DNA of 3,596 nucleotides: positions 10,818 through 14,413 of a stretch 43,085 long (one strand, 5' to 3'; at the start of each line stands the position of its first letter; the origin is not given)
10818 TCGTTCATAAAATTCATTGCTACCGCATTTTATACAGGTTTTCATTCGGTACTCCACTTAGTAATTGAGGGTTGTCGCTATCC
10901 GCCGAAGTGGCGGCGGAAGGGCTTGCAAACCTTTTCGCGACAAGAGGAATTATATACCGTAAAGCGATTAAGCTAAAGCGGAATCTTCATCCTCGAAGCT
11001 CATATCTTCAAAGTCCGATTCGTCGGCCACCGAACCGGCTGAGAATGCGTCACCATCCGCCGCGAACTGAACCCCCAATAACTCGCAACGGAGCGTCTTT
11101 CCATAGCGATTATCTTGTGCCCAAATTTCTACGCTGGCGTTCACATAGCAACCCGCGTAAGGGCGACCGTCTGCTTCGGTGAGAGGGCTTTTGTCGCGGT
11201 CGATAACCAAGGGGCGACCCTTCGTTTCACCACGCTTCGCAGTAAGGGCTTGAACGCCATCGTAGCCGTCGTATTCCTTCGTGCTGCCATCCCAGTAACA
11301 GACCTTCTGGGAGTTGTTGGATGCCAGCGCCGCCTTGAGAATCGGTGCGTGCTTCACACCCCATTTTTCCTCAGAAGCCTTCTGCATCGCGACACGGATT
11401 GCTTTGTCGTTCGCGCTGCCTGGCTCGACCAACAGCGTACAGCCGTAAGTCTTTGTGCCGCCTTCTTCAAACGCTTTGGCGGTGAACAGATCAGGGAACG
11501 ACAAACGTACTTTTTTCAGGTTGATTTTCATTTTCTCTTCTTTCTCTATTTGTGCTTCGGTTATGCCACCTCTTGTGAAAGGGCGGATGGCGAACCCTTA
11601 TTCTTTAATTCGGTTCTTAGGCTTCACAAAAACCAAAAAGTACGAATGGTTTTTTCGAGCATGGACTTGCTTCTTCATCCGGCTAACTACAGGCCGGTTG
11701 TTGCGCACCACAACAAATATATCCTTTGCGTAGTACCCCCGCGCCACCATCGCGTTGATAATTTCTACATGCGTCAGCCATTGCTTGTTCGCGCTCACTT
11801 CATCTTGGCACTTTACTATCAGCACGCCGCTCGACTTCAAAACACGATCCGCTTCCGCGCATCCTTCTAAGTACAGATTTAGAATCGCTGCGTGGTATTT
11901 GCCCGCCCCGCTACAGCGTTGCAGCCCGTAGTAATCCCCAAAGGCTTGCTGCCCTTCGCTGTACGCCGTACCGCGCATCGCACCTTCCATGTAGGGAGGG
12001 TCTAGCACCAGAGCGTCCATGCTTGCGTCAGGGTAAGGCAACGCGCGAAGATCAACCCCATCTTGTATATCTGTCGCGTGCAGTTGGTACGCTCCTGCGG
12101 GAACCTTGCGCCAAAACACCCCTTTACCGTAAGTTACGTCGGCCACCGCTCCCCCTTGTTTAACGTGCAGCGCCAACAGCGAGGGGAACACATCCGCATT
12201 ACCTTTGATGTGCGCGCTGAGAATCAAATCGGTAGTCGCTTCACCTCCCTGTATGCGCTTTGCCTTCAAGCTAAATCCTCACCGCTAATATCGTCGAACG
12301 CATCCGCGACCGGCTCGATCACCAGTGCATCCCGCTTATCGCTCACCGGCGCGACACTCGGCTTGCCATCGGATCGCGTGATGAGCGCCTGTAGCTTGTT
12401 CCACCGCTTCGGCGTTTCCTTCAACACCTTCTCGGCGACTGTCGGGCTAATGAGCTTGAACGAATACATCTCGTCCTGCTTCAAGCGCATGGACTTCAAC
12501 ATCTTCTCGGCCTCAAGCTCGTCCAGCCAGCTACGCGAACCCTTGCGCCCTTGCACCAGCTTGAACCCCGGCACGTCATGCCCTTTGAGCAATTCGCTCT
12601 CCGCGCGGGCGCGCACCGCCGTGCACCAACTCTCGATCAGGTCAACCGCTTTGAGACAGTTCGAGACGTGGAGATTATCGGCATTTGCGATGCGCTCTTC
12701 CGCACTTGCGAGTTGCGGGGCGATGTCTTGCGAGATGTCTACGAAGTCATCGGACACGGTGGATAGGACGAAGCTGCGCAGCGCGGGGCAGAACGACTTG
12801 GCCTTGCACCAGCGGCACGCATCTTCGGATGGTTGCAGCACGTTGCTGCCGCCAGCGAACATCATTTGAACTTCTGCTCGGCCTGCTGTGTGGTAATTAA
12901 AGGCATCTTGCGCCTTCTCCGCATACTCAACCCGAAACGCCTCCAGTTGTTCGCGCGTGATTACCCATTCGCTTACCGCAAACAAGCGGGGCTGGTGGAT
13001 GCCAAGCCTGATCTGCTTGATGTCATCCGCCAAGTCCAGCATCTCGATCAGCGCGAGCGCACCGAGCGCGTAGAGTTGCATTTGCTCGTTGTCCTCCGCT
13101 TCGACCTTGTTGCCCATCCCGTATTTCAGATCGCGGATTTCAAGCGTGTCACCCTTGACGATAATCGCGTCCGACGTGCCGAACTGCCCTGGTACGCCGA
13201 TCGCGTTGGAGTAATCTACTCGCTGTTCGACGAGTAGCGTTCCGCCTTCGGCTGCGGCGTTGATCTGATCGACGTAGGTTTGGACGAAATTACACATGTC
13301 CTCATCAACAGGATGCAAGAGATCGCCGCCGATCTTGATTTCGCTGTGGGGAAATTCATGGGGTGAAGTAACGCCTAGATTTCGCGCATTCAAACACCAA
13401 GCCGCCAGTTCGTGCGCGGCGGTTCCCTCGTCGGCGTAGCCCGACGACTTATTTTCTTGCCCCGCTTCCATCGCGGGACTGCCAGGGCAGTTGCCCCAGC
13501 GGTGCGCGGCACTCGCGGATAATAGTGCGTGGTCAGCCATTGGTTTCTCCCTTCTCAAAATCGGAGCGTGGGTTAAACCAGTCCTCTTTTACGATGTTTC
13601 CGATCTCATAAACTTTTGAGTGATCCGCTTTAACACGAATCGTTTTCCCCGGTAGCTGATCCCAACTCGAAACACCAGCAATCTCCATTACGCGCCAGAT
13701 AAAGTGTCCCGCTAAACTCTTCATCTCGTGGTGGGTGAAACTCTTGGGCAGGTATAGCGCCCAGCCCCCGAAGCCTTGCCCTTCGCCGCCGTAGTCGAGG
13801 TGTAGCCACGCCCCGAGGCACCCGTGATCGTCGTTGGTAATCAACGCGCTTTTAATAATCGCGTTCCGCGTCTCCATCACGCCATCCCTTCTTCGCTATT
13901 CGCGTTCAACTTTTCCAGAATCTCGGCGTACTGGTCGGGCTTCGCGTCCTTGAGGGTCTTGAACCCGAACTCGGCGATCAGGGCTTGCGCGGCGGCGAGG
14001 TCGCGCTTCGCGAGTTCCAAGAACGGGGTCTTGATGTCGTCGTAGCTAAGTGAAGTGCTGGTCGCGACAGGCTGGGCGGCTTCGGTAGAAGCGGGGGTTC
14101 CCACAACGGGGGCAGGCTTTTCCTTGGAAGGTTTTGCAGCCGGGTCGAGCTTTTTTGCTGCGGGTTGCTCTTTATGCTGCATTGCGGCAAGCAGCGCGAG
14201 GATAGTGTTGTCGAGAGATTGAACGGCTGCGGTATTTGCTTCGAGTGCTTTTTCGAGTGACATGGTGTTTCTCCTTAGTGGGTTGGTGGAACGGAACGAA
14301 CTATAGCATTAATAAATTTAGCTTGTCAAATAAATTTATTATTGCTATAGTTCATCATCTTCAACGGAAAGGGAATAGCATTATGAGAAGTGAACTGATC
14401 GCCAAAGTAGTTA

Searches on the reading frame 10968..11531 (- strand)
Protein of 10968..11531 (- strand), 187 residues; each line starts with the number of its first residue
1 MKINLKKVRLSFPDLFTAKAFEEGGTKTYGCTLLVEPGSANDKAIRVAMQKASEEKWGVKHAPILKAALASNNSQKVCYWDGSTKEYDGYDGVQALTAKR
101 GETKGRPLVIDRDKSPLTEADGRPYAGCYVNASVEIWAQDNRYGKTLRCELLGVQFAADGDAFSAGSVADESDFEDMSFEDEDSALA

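Call 15: search_protein_families(library=phrogs, proteins=[window:10968-11531:-], max_evalue=0.001)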
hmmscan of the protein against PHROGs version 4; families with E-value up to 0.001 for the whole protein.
window:10968-11531:- (187 aa): 1 family
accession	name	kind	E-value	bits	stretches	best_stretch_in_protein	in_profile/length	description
phrog_112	-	DNA, RNA and nucleotide metabolism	3.1e-42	146.1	1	1-184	20-201/265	Gp2.5-like ssDNA binding protein and ssDNA annealing protein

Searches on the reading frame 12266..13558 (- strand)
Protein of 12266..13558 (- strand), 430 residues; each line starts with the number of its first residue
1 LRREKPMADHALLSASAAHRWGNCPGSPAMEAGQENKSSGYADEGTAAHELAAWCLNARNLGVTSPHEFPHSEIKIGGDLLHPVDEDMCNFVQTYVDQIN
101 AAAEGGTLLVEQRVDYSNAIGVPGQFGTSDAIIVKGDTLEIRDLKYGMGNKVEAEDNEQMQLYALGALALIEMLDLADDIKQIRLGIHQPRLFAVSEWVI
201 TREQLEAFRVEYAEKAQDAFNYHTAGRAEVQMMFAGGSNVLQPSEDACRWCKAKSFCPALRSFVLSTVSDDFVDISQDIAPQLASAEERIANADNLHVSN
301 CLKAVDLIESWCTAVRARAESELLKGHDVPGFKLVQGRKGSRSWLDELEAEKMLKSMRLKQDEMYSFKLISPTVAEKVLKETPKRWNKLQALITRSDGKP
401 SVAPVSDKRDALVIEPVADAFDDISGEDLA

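Call 15: search_protein_families(library=phrogs, proteins=[window:12266-13558:-], max_evalue=0.001)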
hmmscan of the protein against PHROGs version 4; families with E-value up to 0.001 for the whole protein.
window:12266-13558:- (430 aa): 2 families
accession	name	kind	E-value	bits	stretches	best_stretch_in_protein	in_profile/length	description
phrog_69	-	DNA, RNA and nucleotide metabolism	1.3e-108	365.2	1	1-427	78-479/501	exonuclease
phrog_3953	-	DNA, RNA and nucleotide metabolism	1.6e-29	103.9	1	2-208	5-173/186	exonuclease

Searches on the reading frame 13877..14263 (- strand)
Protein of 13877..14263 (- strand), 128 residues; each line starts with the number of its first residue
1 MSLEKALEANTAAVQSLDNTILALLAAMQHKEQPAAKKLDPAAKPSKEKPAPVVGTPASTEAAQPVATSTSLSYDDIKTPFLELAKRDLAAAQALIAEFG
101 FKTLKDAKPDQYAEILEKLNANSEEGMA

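Call 15: search_protein_families(library=phrogs, proteins=[window:13877-14263:-], max_evalue=0.001)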
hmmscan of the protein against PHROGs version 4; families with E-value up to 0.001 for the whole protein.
window:13877-14263:- (128 aa): 2 families
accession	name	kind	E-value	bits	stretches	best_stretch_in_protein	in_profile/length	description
phrog_22695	-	unknown function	2e-05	26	1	41-120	67-146/152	-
phrog_408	-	unknown function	8.5e-05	23.9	1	2-121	2-107/111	-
